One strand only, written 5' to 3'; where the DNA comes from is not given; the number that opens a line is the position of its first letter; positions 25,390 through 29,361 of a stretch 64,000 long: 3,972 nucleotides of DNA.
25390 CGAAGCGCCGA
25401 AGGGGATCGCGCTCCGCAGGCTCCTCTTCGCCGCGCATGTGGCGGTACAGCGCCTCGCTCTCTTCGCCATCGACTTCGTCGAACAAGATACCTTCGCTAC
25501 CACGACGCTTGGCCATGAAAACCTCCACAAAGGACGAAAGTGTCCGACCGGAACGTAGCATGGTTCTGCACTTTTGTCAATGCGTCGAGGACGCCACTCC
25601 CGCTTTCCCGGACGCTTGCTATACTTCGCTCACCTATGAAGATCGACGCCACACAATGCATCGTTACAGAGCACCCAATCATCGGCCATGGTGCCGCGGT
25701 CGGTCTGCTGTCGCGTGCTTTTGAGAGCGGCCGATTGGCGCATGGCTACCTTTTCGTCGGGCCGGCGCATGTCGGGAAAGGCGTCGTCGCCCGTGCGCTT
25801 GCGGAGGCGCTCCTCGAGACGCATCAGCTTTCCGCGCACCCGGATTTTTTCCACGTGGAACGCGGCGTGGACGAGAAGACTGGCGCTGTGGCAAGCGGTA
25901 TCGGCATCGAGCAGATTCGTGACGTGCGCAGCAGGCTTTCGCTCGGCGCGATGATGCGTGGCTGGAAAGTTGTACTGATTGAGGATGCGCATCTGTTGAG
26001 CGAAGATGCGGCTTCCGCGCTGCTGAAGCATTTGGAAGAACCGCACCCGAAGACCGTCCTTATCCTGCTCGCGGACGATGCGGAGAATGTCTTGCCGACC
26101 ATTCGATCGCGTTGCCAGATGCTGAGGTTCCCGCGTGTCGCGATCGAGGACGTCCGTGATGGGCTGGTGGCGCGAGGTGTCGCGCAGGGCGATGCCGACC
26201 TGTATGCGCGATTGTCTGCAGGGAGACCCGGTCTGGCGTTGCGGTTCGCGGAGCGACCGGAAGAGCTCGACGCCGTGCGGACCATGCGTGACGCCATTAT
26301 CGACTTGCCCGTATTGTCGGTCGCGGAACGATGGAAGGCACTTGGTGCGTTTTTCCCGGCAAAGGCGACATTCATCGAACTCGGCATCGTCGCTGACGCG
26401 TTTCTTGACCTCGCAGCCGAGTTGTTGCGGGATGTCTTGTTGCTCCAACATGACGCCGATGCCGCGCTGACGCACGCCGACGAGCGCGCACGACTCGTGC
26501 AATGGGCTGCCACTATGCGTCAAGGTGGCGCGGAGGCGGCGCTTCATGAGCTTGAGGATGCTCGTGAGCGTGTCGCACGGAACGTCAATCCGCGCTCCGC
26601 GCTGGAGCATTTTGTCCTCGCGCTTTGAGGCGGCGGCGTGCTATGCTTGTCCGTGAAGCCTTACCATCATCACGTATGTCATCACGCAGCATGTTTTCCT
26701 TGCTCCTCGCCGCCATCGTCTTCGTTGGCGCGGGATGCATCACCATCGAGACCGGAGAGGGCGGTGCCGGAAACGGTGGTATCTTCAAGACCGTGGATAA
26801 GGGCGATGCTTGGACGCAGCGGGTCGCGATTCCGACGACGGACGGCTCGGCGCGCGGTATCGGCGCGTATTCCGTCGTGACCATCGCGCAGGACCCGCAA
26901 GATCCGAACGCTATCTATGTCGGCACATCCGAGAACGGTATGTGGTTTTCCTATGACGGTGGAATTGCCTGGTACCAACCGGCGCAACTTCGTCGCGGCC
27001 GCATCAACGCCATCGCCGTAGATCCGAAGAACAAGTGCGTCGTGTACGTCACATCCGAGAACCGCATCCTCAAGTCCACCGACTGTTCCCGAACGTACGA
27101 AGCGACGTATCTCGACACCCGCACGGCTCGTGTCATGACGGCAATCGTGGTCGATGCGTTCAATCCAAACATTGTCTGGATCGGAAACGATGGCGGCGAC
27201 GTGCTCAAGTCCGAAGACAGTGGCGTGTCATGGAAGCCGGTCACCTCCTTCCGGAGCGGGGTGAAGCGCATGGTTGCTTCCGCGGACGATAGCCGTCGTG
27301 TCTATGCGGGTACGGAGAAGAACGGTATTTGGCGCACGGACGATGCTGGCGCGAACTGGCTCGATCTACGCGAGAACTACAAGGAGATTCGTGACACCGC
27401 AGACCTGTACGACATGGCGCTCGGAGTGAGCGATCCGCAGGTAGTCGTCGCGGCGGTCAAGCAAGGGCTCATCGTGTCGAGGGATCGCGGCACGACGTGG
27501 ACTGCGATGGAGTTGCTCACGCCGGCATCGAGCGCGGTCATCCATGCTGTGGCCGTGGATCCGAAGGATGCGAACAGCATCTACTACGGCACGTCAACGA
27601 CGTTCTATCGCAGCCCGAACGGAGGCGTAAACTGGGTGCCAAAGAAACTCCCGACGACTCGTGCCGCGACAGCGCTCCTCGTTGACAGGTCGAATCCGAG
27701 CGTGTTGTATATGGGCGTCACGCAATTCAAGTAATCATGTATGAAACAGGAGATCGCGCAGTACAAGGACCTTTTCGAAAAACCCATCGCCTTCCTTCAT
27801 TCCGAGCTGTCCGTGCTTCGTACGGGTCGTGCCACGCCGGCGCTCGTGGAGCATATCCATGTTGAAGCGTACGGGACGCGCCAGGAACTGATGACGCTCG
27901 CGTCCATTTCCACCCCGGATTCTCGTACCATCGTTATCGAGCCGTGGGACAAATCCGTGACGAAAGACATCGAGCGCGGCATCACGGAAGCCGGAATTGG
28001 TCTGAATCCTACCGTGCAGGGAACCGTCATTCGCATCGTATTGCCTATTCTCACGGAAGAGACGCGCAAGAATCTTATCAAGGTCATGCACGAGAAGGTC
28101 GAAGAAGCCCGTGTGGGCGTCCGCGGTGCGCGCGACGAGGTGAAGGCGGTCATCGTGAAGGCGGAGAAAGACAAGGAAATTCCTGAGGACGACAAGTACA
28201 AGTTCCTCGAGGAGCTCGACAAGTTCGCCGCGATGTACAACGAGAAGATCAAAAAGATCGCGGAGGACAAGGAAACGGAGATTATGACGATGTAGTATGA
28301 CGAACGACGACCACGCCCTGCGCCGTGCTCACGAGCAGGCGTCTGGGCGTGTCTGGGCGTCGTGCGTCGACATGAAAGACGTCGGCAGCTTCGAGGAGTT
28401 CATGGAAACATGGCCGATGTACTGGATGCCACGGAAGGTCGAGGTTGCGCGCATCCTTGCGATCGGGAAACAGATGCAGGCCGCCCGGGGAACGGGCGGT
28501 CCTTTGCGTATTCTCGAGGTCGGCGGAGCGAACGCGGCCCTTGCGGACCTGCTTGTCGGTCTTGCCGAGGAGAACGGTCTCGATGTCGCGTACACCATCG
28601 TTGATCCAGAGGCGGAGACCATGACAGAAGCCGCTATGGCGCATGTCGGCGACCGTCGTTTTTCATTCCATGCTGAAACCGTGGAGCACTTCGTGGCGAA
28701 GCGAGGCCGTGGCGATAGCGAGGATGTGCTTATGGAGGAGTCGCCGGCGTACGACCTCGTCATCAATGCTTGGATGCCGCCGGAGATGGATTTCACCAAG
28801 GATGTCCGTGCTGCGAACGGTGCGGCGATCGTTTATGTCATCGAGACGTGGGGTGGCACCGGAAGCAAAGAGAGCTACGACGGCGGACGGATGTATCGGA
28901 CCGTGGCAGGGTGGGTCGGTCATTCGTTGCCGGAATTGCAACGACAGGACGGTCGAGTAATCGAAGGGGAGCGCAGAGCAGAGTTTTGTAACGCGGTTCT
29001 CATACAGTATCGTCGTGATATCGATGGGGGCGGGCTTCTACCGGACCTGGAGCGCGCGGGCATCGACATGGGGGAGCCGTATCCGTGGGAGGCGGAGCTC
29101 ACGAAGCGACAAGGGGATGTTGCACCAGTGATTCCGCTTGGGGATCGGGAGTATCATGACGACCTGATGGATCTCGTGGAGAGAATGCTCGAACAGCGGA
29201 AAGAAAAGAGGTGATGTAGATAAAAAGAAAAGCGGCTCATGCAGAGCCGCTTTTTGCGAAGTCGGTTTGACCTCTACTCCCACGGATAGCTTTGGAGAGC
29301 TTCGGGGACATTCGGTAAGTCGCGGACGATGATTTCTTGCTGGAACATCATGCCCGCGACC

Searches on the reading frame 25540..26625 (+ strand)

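Call 11: search_protein_families(library=pfam, proteins=[window:25540-26625:+], max_evalue=0.1)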
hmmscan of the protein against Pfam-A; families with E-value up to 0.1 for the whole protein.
window:25540-26625:+ (362 aa): 5 families
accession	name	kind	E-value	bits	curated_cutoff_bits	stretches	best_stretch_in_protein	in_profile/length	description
PF13177.12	DNA_pol3_delta2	-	1.3e-33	116.7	27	1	52-199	4-159/161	DNA polymerase III, delta subunit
PF00004.35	AAA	-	6.3e-06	27.1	21.2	1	71-194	2-125/131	ATPase family associated with various cellular activities (AAA)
PF09115.15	DNApol3-delta_C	-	0.0056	17.5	21.7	1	287-355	38-108/117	DNA polymerase III, delta subunit, C terminal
PF13401.12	AAA_22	-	0.024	15.4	27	0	71-173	9-117/130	AAA domain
PF12169.13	DNA_pol3_gamma3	-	0.043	14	24.4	0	280-360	46-125/143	DNA polymerase III subunits gamma and tau domain III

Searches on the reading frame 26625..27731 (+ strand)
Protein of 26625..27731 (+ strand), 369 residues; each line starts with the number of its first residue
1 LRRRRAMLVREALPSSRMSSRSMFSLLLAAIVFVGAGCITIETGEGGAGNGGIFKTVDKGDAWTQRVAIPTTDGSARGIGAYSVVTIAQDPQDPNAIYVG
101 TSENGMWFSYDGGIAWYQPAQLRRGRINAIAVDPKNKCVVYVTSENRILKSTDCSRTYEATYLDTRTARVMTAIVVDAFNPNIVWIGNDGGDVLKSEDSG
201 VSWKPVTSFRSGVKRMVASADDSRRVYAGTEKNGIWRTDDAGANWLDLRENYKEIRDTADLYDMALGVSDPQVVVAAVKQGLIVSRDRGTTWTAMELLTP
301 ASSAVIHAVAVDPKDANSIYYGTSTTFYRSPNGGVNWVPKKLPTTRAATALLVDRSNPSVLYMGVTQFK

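Call 11: search_protein_families(library=pfam, proteins=[window:26625-27731:+], max_evalue=0.1)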
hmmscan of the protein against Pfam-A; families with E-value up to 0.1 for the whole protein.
window:26625-27731:+ (369 aa): 5 families
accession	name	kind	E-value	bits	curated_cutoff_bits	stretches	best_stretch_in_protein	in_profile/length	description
PF15902.12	Sortilin-Vps10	-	1.4e-18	67.4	33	3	192-249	2-61/446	Sortilin, neurotensin receptor 3,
PF14870.12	PSII_BNR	-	1.3e-08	35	27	2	49-205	123-268/303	Photosynthesis system II assembly factor YCF48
PF02012.26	BNR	-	0.00046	20.2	27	0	284-293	2-11/12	BNR/Asp-box repeat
PF13088.12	BNR_2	-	0.0055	16.5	31.4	0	277-308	79-114/277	BNR repeat-like domain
PF10647.15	Gmad1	-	0.072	13.4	20.5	0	197-247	190-238/251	Lipoprotein LpqB beta-propeller domain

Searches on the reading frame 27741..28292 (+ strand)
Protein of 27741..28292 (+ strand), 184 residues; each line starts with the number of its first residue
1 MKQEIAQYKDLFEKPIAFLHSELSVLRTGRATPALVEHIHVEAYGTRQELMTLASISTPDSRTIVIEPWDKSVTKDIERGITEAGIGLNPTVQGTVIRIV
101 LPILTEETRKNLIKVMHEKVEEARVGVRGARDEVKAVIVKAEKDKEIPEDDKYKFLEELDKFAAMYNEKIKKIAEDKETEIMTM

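Call 11: search_protein_families(library=pfam, proteins=[P0001, P0002, P0003], max_evalue=0.1)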
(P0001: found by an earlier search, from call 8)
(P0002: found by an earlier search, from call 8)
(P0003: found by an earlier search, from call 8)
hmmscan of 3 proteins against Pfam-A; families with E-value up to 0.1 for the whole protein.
P0001 (45 aa): 0 families

P0002 (40 aa): 0 families

P0003 (305 aa): 0 families

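Call 41: search_protein_families(library=padloc, proteins=[P0001, P0002, P0003, P0006], max_evalue=1)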
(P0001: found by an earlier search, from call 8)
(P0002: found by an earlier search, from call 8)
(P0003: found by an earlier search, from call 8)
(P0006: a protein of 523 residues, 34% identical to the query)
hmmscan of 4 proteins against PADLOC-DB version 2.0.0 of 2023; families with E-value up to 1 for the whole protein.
P0001 (45 aa): 0 families

P0002 (40 aa): 0 families

P0003 (305 aa): 0 families

P0006 (523 aa): 3 families
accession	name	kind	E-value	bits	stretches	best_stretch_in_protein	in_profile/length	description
PDLC04520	PDC-M22A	-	0.0079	13.5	1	274-340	254-319/340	-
PDLC04521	PDC-M22A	-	0.026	12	1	283-342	268-326/343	-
PDLC01177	CorA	-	0.86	7.8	1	41-94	12-62/117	CorA-like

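Call 42: search_protein_families(library=ncbifam, proteins=[P0001, P0002, P0003, P0006], max_evalue=1)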
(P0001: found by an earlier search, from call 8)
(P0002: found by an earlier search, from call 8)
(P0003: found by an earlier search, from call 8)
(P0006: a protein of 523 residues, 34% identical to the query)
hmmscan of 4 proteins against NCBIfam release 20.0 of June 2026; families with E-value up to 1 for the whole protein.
P0001 (45 aa): 1 family
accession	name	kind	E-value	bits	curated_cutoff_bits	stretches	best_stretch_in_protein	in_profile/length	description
NF004525.0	PRK05870.1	equivalog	0.12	12.3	285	1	2-40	64-102/249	enoyl-CoA hydratase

P0002 (40 aa): 0 families

P0003 (305 aa): 1 family
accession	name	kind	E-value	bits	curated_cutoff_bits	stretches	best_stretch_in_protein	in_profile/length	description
NF004851.0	PRK06202.1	equivalog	0.011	15.2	243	1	66-134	58-125/237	hypothetical protein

P0006 (523 aa): 5 families
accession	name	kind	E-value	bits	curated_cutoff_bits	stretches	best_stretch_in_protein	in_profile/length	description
NF004851.0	PRK06202.1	equivalog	2.9e-05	23.6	243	1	150-242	49-146/237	hypothetical protein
TIGR00138.1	rsmG_gidB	equivalog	0.0031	17.2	99.5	1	241-317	69-143/183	16S rRNA (guanine(527)-N(7))-methyltransferase RsmG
NF003956.0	PRK05454.1-3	equivalog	0.032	12.4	864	1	230-328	616-714/718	glucans biosynthesis glucosyltransferase MdoH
NF006118.0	PRK08264.1-4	subfamily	0.25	10.8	279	1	165-240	7-81/244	SDR family oxidoreductase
NF052682.1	morpho_FcmC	equivalog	0.3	11.4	90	1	46-93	54-101/159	filament morphology membrane protein FcmC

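Call 43: search_protein_families(library=pfam, proteins=[P0006, P0005], max_evalue=10)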
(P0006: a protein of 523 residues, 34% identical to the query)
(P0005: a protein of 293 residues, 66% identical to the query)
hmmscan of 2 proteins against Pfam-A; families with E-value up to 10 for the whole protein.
P0006 (523 aa): 5 families
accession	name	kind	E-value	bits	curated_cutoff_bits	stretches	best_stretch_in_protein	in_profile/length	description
PF02527.21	GidB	-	0.0038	17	27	1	239-318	71-148/184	rRNA small subunit methyltransferase G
PF13649.12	Methyltransf_25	-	0.0072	17.4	27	1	165-229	1-62/97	Methyltransferase domain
PF08242.18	Methyltransf_12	-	0.034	15.3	30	1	167-226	2-57/98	Methyltransferase domain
PF13679.12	Methyltransf_32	-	0.077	13.4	27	1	135-227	4-94/143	Methyltransferase domain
PF25780.1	TPR_IPO5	-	0.29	11.8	27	1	297-338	53-94/172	IPO5-like, TPR repeats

P0005 (293 aa): 1 family
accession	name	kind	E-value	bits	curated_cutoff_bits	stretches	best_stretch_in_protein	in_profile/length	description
PF13679.12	Methyltransf_32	-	0.15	12.5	27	1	48-131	4-89/143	Methyltransferase domain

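Call 51: search_protein_families(library=phrogs, proteins=[P0001, P0002, P0003], max_evalue=1)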
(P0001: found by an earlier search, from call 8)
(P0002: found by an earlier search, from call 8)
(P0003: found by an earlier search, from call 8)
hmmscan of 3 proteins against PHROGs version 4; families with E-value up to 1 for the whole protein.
P0001 (45 aa): 0 families

P0002 (40 aa): 2 families
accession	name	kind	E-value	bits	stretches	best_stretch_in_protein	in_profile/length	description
phrog_25495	-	unknown function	0.063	13.9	1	4-20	7-23/49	-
phrog_6168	-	unknown function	0.12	13.2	1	4-22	13-31/65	-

P0003 (305 aa): 0 families

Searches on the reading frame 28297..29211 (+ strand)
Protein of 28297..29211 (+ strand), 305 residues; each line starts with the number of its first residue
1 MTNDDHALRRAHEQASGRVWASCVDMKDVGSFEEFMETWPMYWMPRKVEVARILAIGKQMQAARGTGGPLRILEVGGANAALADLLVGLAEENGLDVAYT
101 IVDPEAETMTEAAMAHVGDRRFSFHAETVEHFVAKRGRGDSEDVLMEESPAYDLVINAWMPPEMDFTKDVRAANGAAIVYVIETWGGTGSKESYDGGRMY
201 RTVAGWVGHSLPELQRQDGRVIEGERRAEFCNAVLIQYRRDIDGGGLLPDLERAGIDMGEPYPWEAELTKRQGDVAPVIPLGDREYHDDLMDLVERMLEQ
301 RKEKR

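Call 8: list_cluster_members(proteins=[window:29399-29533:-, window:29399-29563:-, window:29277-29396:-, window:28297-29211:+, window:30511-31890:+, window:27741-28292:+])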
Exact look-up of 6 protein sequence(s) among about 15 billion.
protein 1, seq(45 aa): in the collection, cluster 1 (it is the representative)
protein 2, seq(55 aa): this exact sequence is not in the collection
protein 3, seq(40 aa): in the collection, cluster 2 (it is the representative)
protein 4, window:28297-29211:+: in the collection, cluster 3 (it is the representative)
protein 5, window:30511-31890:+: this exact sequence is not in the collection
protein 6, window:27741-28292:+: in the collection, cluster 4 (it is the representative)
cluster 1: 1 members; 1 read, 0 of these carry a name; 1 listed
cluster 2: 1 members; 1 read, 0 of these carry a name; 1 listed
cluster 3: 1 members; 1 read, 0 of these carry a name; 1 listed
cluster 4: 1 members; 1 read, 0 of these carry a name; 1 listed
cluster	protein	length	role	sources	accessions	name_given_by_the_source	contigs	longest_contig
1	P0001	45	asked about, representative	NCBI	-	-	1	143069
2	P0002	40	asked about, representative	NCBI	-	-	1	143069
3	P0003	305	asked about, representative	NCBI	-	-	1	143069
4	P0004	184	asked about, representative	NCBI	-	-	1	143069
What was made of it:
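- Checked: Both peptides already exist as called proteins in the public collection, from an NCBI contig of 143 kb, unnamed (call 8).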

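Call 11: search_protein_families(library=pfam, proteins=[P0001, P0002, P0003], max_evalue=0.1)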
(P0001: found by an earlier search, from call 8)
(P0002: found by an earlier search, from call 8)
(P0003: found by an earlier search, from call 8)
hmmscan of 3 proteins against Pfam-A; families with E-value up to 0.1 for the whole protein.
P0001 (45 aa): 0 families

P0002 (40 aa): 0 families

P0003 (305 aa): 0 families

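Call 41: search_protein_families(library=padloc, proteins=[P0001, P0002, P0003, P0006], max_evalue=1)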
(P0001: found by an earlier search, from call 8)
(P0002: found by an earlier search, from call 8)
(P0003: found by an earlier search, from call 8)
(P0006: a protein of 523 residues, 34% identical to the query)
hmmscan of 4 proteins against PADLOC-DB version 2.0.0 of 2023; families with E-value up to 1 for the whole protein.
P0001 (45 aa): 0 families

P0002 (40 aa): 0 families

P0003 (305 aa): 0 families

P0006 (523 aa): 3 families
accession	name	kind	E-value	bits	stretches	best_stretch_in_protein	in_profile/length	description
PDLC04520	PDC-M22A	-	0.0079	13.5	1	274-340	254-319/340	-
PDLC04521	PDC-M22A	-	0.026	12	1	283-342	268-326/343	-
PDLC01177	CorA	-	0.86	7.8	1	41-94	12-62/117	CorA-like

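Call 42: search_protein_families(library=ncbifam, proteins=[P0001, P0002, P0003, P0006], max_evalue=1)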
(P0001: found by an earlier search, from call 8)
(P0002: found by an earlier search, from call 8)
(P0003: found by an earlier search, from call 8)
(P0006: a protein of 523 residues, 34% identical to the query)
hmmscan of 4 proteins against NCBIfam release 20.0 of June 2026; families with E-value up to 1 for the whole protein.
P0001 (45 aa): 1 family
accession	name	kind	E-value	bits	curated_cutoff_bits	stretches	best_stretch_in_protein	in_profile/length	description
NF004525.0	PRK05870.1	equivalog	0.12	12.3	285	1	2-40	64-102/249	enoyl-CoA hydratase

P0002 (40 aa): 0 families

P0003 (305 aa): 1 family
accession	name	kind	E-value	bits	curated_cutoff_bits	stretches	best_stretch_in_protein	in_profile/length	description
NF004851.0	PRK06202.1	equivalog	0.011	15.2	243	1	66-134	58-125/237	hypothetical protein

P0006 (523 aa): 5 families
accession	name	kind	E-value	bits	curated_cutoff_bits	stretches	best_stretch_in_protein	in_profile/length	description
NF004851.0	PRK06202.1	equivalog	2.9e-05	23.6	243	1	150-242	49-146/237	hypothetical protein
TIGR00138.1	rsmG_gidB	equivalog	0.0031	17.2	99.5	1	241-317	69-143/183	16S rRNA (guanine(527)-N(7))-methyltransferase RsmG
NF003956.0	PRK05454.1-3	equivalog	0.032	12.4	864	1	230-328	616-714/718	glucans biosynthesis glucosyltransferase MdoH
NF006118.0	PRK08264.1-4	subfamily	0.25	10.8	279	1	165-240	7-81/244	SDR family oxidoreductase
NF052682.1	morpho_FcmC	equivalog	0.3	11.4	90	1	46-93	54-101/159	filament morphology membrane protein FcmC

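Call 43: search_protein_families(library=pfam, proteins=[P0006, P0005], max_evalue=10)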
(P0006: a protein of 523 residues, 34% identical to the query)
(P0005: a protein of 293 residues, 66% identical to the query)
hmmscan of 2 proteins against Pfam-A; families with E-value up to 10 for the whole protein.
P0006 (523 aa): 5 families
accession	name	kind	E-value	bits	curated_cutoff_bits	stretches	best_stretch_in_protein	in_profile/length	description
PF02527.21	GidB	-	0.0038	17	27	1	239-318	71-148/184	rRNA small subunit methyltransferase G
PF13649.12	Methyltransf_25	-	0.0072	17.4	27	1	165-229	1-62/97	Methyltransferase domain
PF08242.18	Methyltransf_12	-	0.034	15.3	30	1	167-226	2-57/98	Methyltransferase domain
PF13679.12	Methyltransf_32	-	0.077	13.4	27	1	135-227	4-94/143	Methyltransferase domain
PF25780.1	TPR_IPO5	-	0.29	11.8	27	1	297-338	53-94/172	IPO5-like, TPR repeats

P0005 (293 aa): 1 family
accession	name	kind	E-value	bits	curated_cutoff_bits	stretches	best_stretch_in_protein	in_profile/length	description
PF13679.12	Methyltransf_32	-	0.15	12.5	27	1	48-131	4-89/143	Methyltransferase domain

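Call 51: search_protein_families(library=phrogs, proteins=[P0001, P0002, P0003], max_evalue=1)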
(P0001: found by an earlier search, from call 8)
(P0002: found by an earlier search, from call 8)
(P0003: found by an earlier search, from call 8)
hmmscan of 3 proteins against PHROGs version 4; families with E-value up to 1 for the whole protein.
P0001 (45 aa): 0 families

P0002 (40 aa): 2 families
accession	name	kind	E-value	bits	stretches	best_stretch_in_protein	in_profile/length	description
phrog_25495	-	unknown function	0.063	13.9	1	4-20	7-23/49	-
phrog_6168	-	unknown function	0.12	13.2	1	4-22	13-31/65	-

P0003 (305 aa): 0 families
